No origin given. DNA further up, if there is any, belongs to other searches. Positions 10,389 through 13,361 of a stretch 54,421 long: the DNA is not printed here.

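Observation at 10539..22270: Translationally coupled operon of three giant non-enzymatic proteins (891/1509/1513 aa): candidate uncharacterised scaffold system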

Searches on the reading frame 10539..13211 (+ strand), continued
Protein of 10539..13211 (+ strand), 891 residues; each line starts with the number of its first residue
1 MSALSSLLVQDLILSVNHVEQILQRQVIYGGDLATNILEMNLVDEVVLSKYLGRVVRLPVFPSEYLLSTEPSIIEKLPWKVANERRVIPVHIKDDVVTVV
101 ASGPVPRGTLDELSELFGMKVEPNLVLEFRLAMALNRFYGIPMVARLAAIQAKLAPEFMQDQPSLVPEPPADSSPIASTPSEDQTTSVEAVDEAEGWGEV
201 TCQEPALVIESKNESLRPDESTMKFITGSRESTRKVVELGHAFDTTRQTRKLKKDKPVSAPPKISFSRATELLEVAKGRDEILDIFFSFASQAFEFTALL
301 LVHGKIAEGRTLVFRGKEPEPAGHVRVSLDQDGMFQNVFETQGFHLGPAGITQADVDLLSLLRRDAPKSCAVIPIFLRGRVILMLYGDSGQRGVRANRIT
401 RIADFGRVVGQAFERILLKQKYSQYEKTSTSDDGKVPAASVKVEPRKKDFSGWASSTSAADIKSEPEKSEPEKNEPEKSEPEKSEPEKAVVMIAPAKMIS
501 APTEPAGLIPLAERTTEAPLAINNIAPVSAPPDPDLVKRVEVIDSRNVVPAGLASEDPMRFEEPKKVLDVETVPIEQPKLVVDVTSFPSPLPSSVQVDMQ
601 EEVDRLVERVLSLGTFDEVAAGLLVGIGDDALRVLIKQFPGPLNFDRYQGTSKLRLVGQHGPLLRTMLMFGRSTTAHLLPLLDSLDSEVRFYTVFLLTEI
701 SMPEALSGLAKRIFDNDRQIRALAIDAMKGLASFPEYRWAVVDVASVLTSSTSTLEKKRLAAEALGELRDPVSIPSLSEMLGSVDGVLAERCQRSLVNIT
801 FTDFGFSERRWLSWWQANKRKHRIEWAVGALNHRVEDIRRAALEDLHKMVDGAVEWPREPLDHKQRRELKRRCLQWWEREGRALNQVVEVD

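Call 20: find_encoding_contigs(protein=P0036, flank=10000, max_places=2)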
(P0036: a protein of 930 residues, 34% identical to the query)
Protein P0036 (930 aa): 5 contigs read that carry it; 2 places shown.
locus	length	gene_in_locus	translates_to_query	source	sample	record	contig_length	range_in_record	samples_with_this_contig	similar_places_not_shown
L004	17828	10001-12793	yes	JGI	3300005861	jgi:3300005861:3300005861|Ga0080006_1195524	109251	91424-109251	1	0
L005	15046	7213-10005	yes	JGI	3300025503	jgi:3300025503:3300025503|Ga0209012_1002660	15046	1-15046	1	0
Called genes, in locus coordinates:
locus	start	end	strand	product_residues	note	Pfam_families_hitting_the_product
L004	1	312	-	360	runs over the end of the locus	-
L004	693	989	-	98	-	-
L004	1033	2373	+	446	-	PF16697:Yop-YscD_cpl (weak), PF00498:FHA, PF00158:Sigma54_activat, PF14532:Sigma54_activ_2, PF07728:AAA_5 (weak), PF25601:AAA_lid_14, PF02954:HTH_8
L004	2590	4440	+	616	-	PF14312:FG-GAP_2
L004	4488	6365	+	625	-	PF14312:FG-GAP_2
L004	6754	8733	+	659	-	PF04885:Stig1 (weak)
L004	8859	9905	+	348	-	PF02602:HEM4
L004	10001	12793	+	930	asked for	PF05157:MshEN, PF02985:HEAT (faint), PF13646:HEAT_2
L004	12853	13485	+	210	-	-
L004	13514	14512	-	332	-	-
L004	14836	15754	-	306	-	PF13408:Zn_ribbon_recom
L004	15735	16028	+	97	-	-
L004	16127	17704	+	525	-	PF20464:MmeI_N, PF20465:MmeI_hel, PF20473:MmeI_Mtase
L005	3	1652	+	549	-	PF14312:FG-GAP_2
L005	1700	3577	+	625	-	PF14312:FG-GAP_2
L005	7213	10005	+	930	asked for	PF05157:MshEN, PF02985:HEAT (faint), PF13646:HEAT_2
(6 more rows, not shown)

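Call 33: find_related_loci(query=A2, collection=genome_contigs, flank=10000)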
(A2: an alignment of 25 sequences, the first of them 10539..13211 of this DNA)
Query A2 (891 aa) in genome_contigs; peptide patterns used: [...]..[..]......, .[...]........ (x = any residue, [..] = any of these).
103 stretches matched a pattern; 55 encode a relative of the query (tblastn E <= 1e-3); 53 distinct loci.
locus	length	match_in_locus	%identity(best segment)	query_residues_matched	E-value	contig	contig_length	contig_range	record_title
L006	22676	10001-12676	89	1-891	0e+0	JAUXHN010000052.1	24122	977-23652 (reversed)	MAG: Deltaproteobacteria bacterium isolate CSMAG_2956 CSMAG_2956_k119_1286993_length_24122_cov_8.1229, whole genome shot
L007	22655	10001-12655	83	1-891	0e+0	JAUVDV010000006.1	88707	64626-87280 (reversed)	MAG: Deltaproteobacteria bacterium isolate CSMAG_306 CSMAG_306_k141_2353483_length_88707_cov_15.3994, whole genome shotg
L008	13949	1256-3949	44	1-885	0e+0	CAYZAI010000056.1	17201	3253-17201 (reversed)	MAG TPA_asm: uncultured Myxococcales bacterium isolate binchicken_co129_650 genome assembly, contig: NODE_9759_length_17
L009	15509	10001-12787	37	1-887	4e-179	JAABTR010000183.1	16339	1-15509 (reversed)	MAG: Deltaproteobacteria bacterium isolate S24.Bin071 Scaffold_59, whole genome shotgun sequence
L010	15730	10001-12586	37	1-884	6e-173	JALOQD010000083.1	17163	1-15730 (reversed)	MAG: Myxococcota bacterium isolate Prado146 scaffold_4172, whole genome shotgun sequence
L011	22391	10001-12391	33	1-869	3e-127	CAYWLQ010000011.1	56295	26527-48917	MAG TPA_asm: uncultured Myxococcales bacterium isolate SRP192927_co6_757 genome assembly, contig: NODE_721_length_56295_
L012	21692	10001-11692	41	1-544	7e-111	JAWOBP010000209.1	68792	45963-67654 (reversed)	MAG: Polyangia bacterium isolate BLK3-3.bin.217 k191_2474018, whole genome shotgun sequence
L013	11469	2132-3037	56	588-889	2e-109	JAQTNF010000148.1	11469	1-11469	MAG: Deltaproteobacteria bacterium isolate STA_58 NODE_11311_length_11469_cov_3.439693_Sandtown_A, whole genome shotgun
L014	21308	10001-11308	46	1-436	2e-108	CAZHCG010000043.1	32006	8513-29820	MAG TPA_asm: uncultured Myxococcales bacterium isolate binchicken_co17_433 genome assembly, contig: NODE_3871_length_320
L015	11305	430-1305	55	594-884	3e-102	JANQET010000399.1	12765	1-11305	MAG: Myxococcota bacterium isolate PL23a_bin.40 k99_3782932, whole genome shotgun sequence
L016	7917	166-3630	49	1-884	4e-89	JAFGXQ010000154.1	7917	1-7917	MAG: Deltaproteobacteria bacterium isolate ZodW_Metabat.4 k87_12084616, whole genome shotgun sequence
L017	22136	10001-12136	49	264-883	2e-87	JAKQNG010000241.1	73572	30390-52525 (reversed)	MAG: Deltaproteobacteria bacterium isolate USDV_metabat.110 k141_1799262, whole genome shotgun sequence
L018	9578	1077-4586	48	1-884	2e-87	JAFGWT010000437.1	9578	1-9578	MAG: Deltaproteobacteria bacterium isolate ZodW_Metabat.284 k87_19451056, whole genome shotgun sequence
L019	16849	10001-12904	47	1-889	4e-84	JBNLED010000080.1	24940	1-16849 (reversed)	MAG: Polyangia bacterium isolate C1C2.bin.34.orig k141_384936, whole genome shotgun sequence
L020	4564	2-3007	44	8-884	3e-77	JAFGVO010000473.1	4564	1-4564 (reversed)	MAG: Deltaproteobacteria bacterium isolate ZodW_Metabat.174 k87_24039148, whole genome shotgun sequence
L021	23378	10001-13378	46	1-884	5e-75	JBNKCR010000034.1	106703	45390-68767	MAG: Polyangia bacterium isolate F1F2.bin.2.orig k141_2224727, whole genome shotgun sequence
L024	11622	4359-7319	32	1-883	1e-40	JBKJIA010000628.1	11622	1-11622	MAG: Polyangiales bacterium isolate ant_bin.134 S1Ck117_97055_flag_0_multi_14.9847_len_11622, whole genome shotgun seque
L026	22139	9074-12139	34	1-882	2e-37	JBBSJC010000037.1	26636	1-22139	MAG: Polyangiales bacterium isolate LS4_concoct.218 LS4_concoct.218_K_145795_L_26636_cov_11.0000, whole genome shotgun s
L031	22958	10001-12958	29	1-880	3e-31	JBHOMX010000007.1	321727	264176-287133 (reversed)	MAG: Candidatus Brachytrichaceae bacterium NZ_4S206 k127_2758762, whole genome shotgun sequence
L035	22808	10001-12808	29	1-882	1e-32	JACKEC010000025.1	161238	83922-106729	MAG: Sandaracinaceae bacterium isolate HK-STAS-MYXO-23 HK-STAS-MYXO-23_25, whole genome shotgun sequence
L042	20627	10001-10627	27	4-214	5e-18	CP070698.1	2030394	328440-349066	MAG: bacterium isolate bin582 chromosome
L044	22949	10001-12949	34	1-881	3e-38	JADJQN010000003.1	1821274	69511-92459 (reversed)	MAG: Sandaracinaceae bacterium isolate Fred_18-Q3-R57-64_MAXAC.276 tig00001056-10-18270440, whole genome shotgun sequenc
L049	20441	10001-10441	31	4-150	2e-16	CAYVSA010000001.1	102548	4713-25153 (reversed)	MAG TPA_asm: uncultured Pseudomonadota bacterium isolate binchicken_co275_205 genome assembly, contig: NODE_115_length_1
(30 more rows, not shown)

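Call 66: search_protein_families(library=pfam, proteins=[L042:8829-9245:+, L042:9241-10017:+, L042:9989-11059:+, L042:11647-12870:-, L042:7307-8389:-, L049:8874-9245:+, L049:9226-10005:+, L049:9962-11020:+, L049:11042-12202:+, L049:7757-8509:+], max_evalue=0.001)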
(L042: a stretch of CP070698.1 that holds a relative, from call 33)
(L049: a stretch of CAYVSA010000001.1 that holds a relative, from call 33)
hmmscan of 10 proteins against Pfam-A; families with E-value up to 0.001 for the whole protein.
L042:8829-9245:+ (139 aa): 1 family
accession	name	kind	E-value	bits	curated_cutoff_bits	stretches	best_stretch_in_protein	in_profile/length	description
PF02416.21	TatA_B_E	-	5.3e-18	64.4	21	1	7-57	1-47/53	mttA/Hcf106 family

L042:9241-10017:+ (259 aa): 1 family
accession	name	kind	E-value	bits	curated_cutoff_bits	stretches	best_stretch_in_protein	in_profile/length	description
PF00902.23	TatC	-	8.9e-77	258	25.1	1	11-221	2-208/208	Sec-independent protein translocase protein (TatC)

L042:9989-11059:+ (357 aa): 1 family
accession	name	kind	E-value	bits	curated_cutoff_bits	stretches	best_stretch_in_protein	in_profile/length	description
PF05157.20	MshEN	-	2.5e-18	66.3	23.1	1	58-144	2-88/90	MshEN domain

L042:11647-12870:- (407 aa): 1 family
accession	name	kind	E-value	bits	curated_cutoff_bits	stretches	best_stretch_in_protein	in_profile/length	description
PF00579.31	tRNA-synt_1b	-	3.3e-85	286.4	21.1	1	37-323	3-291/292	tRNA synthetases class I (W and Y)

L042:7307-8389:- (360 aa): 1 family
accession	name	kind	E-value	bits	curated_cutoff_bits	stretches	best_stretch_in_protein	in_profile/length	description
PF02445.21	NadA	-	4.2e-114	381.1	27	1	15-308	2-295/295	Quinolinate synthetase A protein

L049:8874-9245:+ (124 aa): 1 family
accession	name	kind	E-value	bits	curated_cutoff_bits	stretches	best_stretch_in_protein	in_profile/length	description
PF02416.21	TatA_B_E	-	9.8e-20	70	21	1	4-49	1-46/53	mttA/Hcf106 family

L049:9226-10005:+ (260 aa): 1 family
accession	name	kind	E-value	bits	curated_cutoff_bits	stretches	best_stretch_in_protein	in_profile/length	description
PF00902.23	TatC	-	8e-76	254.9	25.1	1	15-226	1-208/208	Sec-independent protein translocase protein (TatC)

L049:9962-11020:+ (353 aa): 1 family
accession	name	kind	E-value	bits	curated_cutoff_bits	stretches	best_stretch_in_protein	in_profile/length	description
PF05157.20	MshEN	-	9.8e-16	58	23.1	1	77-151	11-86/90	MshEN domain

L049:11042-12202:+ (387 aa): 3 families
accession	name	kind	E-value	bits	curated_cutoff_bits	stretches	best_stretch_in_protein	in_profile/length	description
PF06463.18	Mob_synth_C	-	2.8e-35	121.5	37.4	1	242-368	2-127/128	Molybdenum Cofactor Synthesis C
PF04055.27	Radical_SAM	-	1.3e-33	117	29.5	1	68-233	1-163/166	Radical SAM superfamily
PF13353.11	Fer4_12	-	3.4e-06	27.8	22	1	72-170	13-110/137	4Fe-4S single cluster domain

L049:7757-8509:+ (251 aa): 0 families

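Call 83: search_protein_families(library=pfam, proteins=[L035:14863-17586:+, L044:19577-22177:+, L035:12824-14758:+, L026:12189-14441:-, L031:13049-16366:-, L024:7348-9531:-, L017:11925-12731:+, L021:13366-13956:+], max_evalue=0.0001)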
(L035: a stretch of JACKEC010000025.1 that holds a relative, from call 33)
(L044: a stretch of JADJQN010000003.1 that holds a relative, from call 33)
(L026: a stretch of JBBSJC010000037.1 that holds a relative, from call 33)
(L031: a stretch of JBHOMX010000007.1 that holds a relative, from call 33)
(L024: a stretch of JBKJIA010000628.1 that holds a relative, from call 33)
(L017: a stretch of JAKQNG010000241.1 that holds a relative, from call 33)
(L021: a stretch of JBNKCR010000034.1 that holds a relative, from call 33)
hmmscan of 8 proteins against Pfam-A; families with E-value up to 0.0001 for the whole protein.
L035:14863-17586:+ (908 aa): 4 families
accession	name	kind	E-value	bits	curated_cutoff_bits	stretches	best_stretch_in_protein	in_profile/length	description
PF00158.32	Sigma54_activat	-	4.9e-23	82.1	20.2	1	601-756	3-165/168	Sigma-54 interaction domain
PF25601.1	AAA_lid_14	-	2.4e-18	66.2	27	1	764-837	1-74/87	AAA+ ATPase lid domain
PF14532.12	Sigma54_activ_2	-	5.7e-18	65.9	25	1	601-763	2-138/138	Sigma-54 interaction domain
PF02954.25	HTH_8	-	7.3e-11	42.1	22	1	851-889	3-41/42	Bacterial regulatory protein, Fis family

L044:19577-22177:+ (867 aa): 4 families
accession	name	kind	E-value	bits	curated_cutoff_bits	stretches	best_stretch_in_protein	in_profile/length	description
PF00158.32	Sigma54_activat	-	2.8e-24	86.1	20.2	1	560-718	3-165/168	Sigma-54 interaction domain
PF25601.1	AAA_lid_14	-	5.3e-16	58.6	27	1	726-804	1-79/87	AAA+ ATPase lid domain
PF14532.12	Sigma54_activ_2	-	1.7e-15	57.9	25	1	560-725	2-138/138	Sigma-54 interaction domain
PF02954.25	HTH_8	-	6.1e-10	39.1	22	1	815-853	4-42/42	Bacterial regulatory protein, Fis family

L035:12824-14758:+ (645 aa): 3 families
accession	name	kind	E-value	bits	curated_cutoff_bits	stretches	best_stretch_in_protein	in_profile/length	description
PF00069.31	Pkinase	-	5.2e-51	174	31.7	1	45-301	1-252/263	Protein kinase domain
PF07714.23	PK_Tyr_Ser-Thr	-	1.4e-27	97.1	23.1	1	47-300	3-248/258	Protein tyrosine and serine/threonine kinase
PF01636.29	APH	-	1e-06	29.1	23.2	0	74-159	26-110/239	Phosphotransferase enzyme family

L026:12189-14441:- (751 aa): 3 families
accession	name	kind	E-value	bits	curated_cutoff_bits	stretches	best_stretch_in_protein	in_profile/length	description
PF00069.31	Pkinase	-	6e-47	160.7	31.7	1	34-290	1-252/263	Protein kinase domain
PF07714.23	PK_Tyr_Ser-Thr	-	3.9e-25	89.1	23.1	1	36-289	3-248/258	Protein tyrosine and serine/threonine kinase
PF01636.29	APH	-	5.7e-07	30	23.2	0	65-148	28-110/239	Phosphotransferase enzyme family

L031:13049-16366:- (1106 aa): 2 families
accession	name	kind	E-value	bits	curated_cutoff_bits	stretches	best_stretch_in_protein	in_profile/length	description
PF00069.31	Pkinase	-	9.4e-52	176.4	31.7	1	497-759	1-258/263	Protein kinase domain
PF07714.23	PK_Tyr_Ser-Thr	-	1.7e-27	96.8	23.1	1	499-753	3-249/258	Protein tyrosine and serine/threonine kinase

L024:7348-9531:- (728 aa): 3 families
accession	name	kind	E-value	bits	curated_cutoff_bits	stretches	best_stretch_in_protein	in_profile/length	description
PF00069.31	Pkinase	-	8.9e-48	163.4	31.7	1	34-290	1-252/263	Protein kinase domain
PF07714.23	PK_Tyr_Ser-Thr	-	5.8e-26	91.8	23.1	1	36-289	3-248/258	Protein tyrosine and serine/threonine kinase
PF01636.29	APH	-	5e-07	30.2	23.2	0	48-148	13-110/239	Phosphotransferase enzyme family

L017:11925-12731:+ (269 aa): 1 family
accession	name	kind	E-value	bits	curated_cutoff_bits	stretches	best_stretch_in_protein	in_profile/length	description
PF01467.32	CTP_transf_like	-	1.2e-13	51.9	21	1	91-240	1-132/133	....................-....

L021:13366-13956:+ (197 aa): 1 family
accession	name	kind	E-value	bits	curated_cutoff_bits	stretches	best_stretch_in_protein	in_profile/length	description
PF01467.32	CTP_transf_like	-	2.9e-12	47.4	21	1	20-170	1-133/133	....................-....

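Call 85: search_protein_families(library=padloc, proteins=[window:10539-13211:+], max_evalue=0.01)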
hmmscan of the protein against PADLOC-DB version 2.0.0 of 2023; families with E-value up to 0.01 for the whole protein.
window:10539-13211:+ (891 aa): 0 families

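Call 113: find_encoding_contigs(protein=P0071, flank=10000, max_places=3)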
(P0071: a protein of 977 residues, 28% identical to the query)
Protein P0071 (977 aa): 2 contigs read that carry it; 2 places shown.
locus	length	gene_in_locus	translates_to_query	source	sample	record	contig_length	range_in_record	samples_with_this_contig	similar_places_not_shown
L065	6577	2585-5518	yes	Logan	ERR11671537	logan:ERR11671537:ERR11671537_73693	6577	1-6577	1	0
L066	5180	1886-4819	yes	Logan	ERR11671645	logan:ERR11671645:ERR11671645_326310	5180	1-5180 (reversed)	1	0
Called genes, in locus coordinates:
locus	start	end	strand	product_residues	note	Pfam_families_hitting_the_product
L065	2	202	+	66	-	?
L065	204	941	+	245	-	PF20260:PUA_4, PF04452:Methyltrans_RNA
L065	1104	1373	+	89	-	PF04226:Transgly_assoc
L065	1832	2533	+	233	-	PF06271:RDD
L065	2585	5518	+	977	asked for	PF05157:MshEN, PF13646:HEAT_2 (weak)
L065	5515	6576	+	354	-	?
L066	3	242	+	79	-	?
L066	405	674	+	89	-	PF04226:Transgly_assoc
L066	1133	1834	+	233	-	PF06271:RDD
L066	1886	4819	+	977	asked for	PF05157:MshEN, PF13646:HEAT_2 (weak)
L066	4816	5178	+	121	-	?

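Call 115: search_protein_families(library=pfam, proteins=[L065:5515-6576:+, L065:204-938:+, L065:2585-5515:+], max_evalue=0.01)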
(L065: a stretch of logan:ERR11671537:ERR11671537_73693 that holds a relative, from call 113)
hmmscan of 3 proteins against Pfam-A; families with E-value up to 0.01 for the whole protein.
L065:5515-6576:+ (354 aa): 1 family
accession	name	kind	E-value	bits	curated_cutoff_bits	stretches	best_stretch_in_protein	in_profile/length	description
PF00512.31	HisKA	-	9.8e-13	48.4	26.9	1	283-349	2-64/66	His Kinase A (phospho-acceptor) domain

L065:204-938:+ (245 aa): 3 families
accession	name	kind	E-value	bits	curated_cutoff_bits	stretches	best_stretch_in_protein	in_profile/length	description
PF04452.19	Methyltrans_RNA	-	2.1e-47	161.2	23.9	1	75-237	6-164/165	RNA methyltransferase domain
PF20260.4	PUA_4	-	6.8e-11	42.5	23.9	1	19-64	2-47/48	RNA methyltransferase PUA domain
PF14258.12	DUF4350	-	0.0094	16.7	30.4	0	179-232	28-79/181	Domain of unknown function (DUF4350)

L065:2585-5515:+ (977 aa): 2 families
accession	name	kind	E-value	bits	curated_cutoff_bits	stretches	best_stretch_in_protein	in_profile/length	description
PF05157.20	MshEN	-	7.9e-14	51.9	23.1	1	62-143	6-88/90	MshEN domain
PF13646.12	HEAT_2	-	1.8e-11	44.6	27.7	1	835-914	3-81/88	HEAT repeats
